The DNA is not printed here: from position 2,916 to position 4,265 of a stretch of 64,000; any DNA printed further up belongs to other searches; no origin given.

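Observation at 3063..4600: Toxin-first TA pair: MqsR-like toxin followed by an antitoxin fusing an MqsA-like Zn-ribbon/HTH to a Panacea (DUF4065)-like domain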

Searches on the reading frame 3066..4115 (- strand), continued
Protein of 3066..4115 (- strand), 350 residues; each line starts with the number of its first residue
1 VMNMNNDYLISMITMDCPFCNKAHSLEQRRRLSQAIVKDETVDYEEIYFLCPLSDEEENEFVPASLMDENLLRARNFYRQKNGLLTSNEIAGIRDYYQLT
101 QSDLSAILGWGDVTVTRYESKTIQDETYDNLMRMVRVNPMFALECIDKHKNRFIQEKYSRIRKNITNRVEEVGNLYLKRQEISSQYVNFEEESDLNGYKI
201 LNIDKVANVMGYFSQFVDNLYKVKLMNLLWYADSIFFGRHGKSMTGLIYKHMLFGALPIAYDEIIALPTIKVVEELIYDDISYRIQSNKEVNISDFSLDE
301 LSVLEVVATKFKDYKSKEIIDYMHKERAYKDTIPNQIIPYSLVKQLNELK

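Call 39: fold_search(model_id=the predicted structure, library=pdb)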
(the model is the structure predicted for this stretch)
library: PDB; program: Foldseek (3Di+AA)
matches with E <= 10: 333; with E <= 0.001: 0
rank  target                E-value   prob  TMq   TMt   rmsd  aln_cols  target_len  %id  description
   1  8esr_n                8.1e-03  0.23  0.11  0.09  20.3       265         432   11  Ytm1 associated nascent 60S ribosome (-fkbp39) State 2 (released 2022-11-30)
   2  8esq_n                1.3e-02  0.23  0.12  0.10  20.3       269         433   12  Ytm1 associated nascent 60S ribosome State 2 (released 2022-11-30)
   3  8v83_n                2.2e-02  0.20  0.11  0.11  19.9       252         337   14  60S ribosome biogenesis intermediate (Dbp10 pre-catalytic structure - Overall map) (released 2024-05-01)
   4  1b7e                  1.0e-01  0.13  0.12  0.12  20.4       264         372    9  TRANSPOSASE INHIBITOR (released 1999-04-21)
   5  9n6b_B                1.4e-01  0.06  0.10  0.07  21.5       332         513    8  Structure of the retron IA complex with HNH nuclease in the "up" orientation (released 2025-04-23)
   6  3ecp_A                1.5e-01  0.07  0.09  0.07  18.7       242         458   10  Crystal Structure Of Tn5 Transposase Complexed With 5' Phosphorylated Transposon End DNA (released 2008-10-21)
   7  1mm8_A                3.8e-01  0.06  0.11  0.09  14.9       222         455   13  Crystal structure of Tn5 Transposase complexed with ME DNA (released 2002-12-13)
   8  1muh_A                3.8e-01  0.06  0.10  0.08  16.9       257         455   13  CRYSTAL STRUCTURE OF TN5 TRANSPOSASE COMPLEXED WITH TRANSPOSON END DNA (released 2002-09-27)
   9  4dm0_A                4.3e-01  0.04  0.12  0.10  17.2       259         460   12  TN5 transposase: 20MER OUTSIDE END 2 MN complex (released 2012-02-22)
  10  8ptk_e                5.3e-01  0.04  0.13  0.03  20.9       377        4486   11  Composite structure of Dynein-Dynactin-JIP3-LIS1 (released 2024-03-27)
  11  3u0k_A                5.9e-01  0.07  0.10  0.14  16.1       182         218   10  Crystal Structure of the genetically encoded calcium indicator RCaMP (released 2012-10-03)
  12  1mus_A                7.7e-01  0.05  0.10  0.08  16.3       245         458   12  crystal structure of Tn5 transposase complexed with resolved outside end DNA (released 2002-09-27)
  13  9n6b_A                7.7e-01  0.05  0.12  0.09  20.5       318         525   11  Structure of the retron IA complex with HNH nuclease in the "up" orientation (released 2025-04-23)
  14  9gaw_I                7.7e-01  0.02  0.09  0.05  29.1       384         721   11  High-resolution structure of the Anaphase-promoting complex/cyclosome (APC/C) bound to co-activator Cdh1 (released 2024-08-14)
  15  9n6c_B                8.2e-01  0.04  0.11  0.10  23.5       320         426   11  Structure of the Retron IA Complex without the HNH Nuclease (released 2025-04-23)
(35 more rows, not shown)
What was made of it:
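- Tried and rejected: A search of the whole three-domain model against the PDB gave nothing significant (call 39), probably because a multi-domain model aligns poorly as a whole.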

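Call 40: search_solved_structures(query=A2, max_evalue=1, show_alignments=3)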
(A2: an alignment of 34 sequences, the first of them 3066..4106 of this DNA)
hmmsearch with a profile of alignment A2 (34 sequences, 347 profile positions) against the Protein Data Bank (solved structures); distinct sequences matched with E-value up to 1: 5.
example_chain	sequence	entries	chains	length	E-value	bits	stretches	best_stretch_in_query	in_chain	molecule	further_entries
9uhd_A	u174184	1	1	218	0.048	16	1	79-221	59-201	CBY1-interacting BAR domain-containing protein 1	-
3gn5_A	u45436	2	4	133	0.22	13.8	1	67-121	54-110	HTH-type transcriptional regulator MQSA (YGIT/b3021) | Uncharacterized HTH-type transcriptional regulator ygiT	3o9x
2kz8_A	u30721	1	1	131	0.34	13.2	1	69-121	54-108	Uncharacterized HTH-type transcriptional regulator ygiT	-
3fmy_A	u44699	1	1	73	0.6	12.4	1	85-122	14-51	HTH-type transcriptional regulator MQSA (ygiT/b3021)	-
8a22_Bd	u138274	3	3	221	0.64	12.3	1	146-223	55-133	uS4m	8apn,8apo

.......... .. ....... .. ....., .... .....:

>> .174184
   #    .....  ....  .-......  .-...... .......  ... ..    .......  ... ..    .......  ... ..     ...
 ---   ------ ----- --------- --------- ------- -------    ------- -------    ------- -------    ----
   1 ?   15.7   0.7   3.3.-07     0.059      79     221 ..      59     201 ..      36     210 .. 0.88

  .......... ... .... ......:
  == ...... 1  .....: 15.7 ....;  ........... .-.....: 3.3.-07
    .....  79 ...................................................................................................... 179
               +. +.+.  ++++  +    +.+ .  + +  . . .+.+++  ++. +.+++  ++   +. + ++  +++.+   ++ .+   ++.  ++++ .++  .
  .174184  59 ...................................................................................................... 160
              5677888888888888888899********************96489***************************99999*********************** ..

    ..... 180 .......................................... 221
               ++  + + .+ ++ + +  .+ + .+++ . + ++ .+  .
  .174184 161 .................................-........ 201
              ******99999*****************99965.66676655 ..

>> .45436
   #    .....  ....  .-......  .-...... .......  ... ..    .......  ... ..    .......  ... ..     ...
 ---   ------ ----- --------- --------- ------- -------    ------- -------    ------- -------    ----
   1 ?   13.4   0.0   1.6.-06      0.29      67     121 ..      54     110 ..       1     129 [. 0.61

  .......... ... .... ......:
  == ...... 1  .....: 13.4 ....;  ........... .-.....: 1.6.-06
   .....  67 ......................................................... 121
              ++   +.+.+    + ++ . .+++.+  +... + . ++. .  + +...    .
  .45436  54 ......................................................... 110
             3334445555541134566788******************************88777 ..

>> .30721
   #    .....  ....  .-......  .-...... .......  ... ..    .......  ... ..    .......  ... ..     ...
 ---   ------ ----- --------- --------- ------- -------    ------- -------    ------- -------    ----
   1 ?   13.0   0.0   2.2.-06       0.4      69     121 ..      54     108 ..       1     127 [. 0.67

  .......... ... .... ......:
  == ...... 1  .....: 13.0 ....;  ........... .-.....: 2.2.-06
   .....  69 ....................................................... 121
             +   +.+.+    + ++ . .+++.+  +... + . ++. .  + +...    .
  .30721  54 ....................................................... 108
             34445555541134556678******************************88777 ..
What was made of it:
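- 3672..3926 (-): XRE-type helix-turn-helix domain, residues about 61-145, with the invariant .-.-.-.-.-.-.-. motif. Inferred dimerisation and DNA-binding module. The profile alignment to MqsA pairs tvtRYEsktiq with afsRYEkgnaq (call 40).
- On MqsA antitoxin family (NCBIfam TIGR03830 / Pfam PF15731): The RYE motif aligns with that of MqsA (call 40).
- Tried and rejected: Only marginal MqsA hits, E 0.22-0.6 (call 40).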

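Call 46: search_dna_similar(query=window:3066-4106:-, collection=plasmids, mode=protein, max_rows=12)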
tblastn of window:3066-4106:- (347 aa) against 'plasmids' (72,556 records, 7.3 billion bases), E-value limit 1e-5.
Records with a match: 63; places in all: 63; records where one place covers at least 80% of the query: 8.
Best place of each record, by identity: <60% 63.
By first word of the organism name: Bacillus 48; Clostridium 6; Tenacibaculum 2; Bacteroides 1; Fibrella 1; Clostridioides 1; Fusobacteria 1; Polaromonas 1; Mitsuaria 1; Vibrio 1.
By predicted mobility (MOB-suite, as given by PLSDB): non-mobilizable 61; conjugative 2.
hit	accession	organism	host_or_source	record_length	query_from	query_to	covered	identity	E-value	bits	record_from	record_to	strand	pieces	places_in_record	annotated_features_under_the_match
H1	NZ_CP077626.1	Clostridium estertheticum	single colony,bovine feces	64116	7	343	97%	27.2%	6e-28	122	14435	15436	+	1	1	type II TA system antitoxin MqsA family protein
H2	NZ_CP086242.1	Clostridium estertheticum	single colony,bovine feces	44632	7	343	97%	26.9%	1e-27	121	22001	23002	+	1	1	type II TA system antitoxin MqsA family protein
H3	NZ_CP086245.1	Clostridium estertheticum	single colony,bovine feces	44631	7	343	97%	26.9%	1e-27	121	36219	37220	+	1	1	type II TA system antitoxin MqsA family protein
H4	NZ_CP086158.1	Clostridium tagluense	single colony,Lamb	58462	7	343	97%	26.3%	3e-25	114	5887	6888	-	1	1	type II TA system antitoxin MqsA family protein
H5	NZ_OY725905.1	Bacteroides finegoldii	-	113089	13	346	96%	25.2%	2e-21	102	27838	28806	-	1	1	type II toxin-antitoxin system antitoxin SocA domain-containing ...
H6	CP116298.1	Tenacibaculum finnmarkense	Atlantic salmon (Salmo salar ...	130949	12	328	91%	26.0%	1e-15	86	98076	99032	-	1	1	DUF4065 domain-containing protein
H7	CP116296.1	Tenacibaculum finnmarkense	Atlantic salmon (Salmo salar ...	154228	12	328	91%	26.0%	1e-15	86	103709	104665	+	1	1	DUF4065 domain-containing protein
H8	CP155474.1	Fibrella sp. ES10-3-2-2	single cell,soil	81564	58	337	81%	24.8%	5e-16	87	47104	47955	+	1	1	type II TA system antitoxin MqsA family protein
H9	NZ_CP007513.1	Bacillus bombysepticus str. Wang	separated from the corpses of silkworms ...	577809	58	275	63%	26.2%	1e-9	67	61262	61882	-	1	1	type II toxin-antitoxin system antitoxin SocA domain-containing ...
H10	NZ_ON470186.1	Bacillus thuringiensis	-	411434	58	268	61%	26.4%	4e-10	69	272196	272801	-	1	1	type II toxin-antitoxin system antitoxin SocA domain-containing ...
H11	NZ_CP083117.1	Bacillus thuringiensis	whole organism,Biopesticide Delfin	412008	58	268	61%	26.4%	4e-10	69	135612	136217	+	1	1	type II toxin-antitoxin system antitoxin SocA domain-containing ...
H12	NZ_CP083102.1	Bacillus thuringiensis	whole organism,Biopesticide DiPel DF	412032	58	268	61%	26.4%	4e-10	69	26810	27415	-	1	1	type II toxin-antitoxin system antitoxin SocA domain-containing ...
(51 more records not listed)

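Call 47: search_dna_similar(query=window:3066-4106:-, collection=phages, mode=protein, max_rows=12)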
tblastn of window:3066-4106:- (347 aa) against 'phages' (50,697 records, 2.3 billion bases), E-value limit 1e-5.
Records with a match: 6; places in all: 6; records where one place covers at least 80% of the query: 5.
Best place of each record, by identity: <60% 6.
By first word of the organism name: Bacteriophage 4; Lactococcus 1; Marinitoga 1.
By host as written in the record: - 5; Lactococcus lactis IL1403 1.
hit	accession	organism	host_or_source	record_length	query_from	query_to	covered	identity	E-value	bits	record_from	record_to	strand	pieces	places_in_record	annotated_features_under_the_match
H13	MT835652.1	Bacteriophage sp.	human fecal samples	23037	1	346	100%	45.7%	2e-98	324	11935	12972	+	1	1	record has no annotation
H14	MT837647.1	Bacteriophage sp.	human fecal samples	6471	6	344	98%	36.8%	2e-61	217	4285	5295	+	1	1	record has no annotation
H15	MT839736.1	Bacteriophage sp.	human fecal samples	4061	14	344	95%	35.1%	2e-61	217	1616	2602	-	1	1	record has no annotation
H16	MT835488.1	Bacteriophage sp.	human fecal samples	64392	14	344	95%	34.8%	4e-57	205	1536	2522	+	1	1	record has no annotation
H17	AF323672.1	Lactococcus phage bIL311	Lactococcus lactis IL1403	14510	27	342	91%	22.1%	1e-6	56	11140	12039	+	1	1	orf21: Orf21 | orf20: Orf20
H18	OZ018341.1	Marinitoga phage MPV1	-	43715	65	255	55%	23.4%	2e-6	56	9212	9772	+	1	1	DNA binding protein, putative antitoxin | Hypothetical protein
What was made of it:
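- Homologues occur on Clostridium plasmids and on gut phage contigs (calls 46, 47).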

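Call 57: search_protein_families(library=padloc, proteins=[window:3066-4106:-], max_evalue=0.01)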
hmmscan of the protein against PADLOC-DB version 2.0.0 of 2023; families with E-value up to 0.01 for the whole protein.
window:3066-4106:- (347 aa): 0 families
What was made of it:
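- No PADLOC model matches (call 57). No PADLOC model matches either protein (call 57).
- Tried and rejected: No match for either protein (call 57).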

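Call 58: search_protein_families(library=phrogs, proteins=[window:3066-4106:-], max_evalue=0.01)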
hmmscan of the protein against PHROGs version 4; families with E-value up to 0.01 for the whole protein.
window:3066-4106:- (347 aa): 5 families
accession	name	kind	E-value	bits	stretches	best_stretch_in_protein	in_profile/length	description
phrog_10390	-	unknown function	4.9e-17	63.4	1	50-339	25-286/299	-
phrog_34341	-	transcription regulation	1e-08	36.5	1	62-130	51-119/122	transcriptional regulator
phrog_19114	-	unknown function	4e-07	31.2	1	11-137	2-127/135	-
phrog_25463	-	unknown function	2.4e-06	28.3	1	14-132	5-121/207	-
phrog_7950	-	transcription regulation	0.00091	20.2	1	86-133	11-65/68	transcriptional repressor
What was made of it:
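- Tried and rejected: Only families of unknown function and generic repressor families (call 58).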
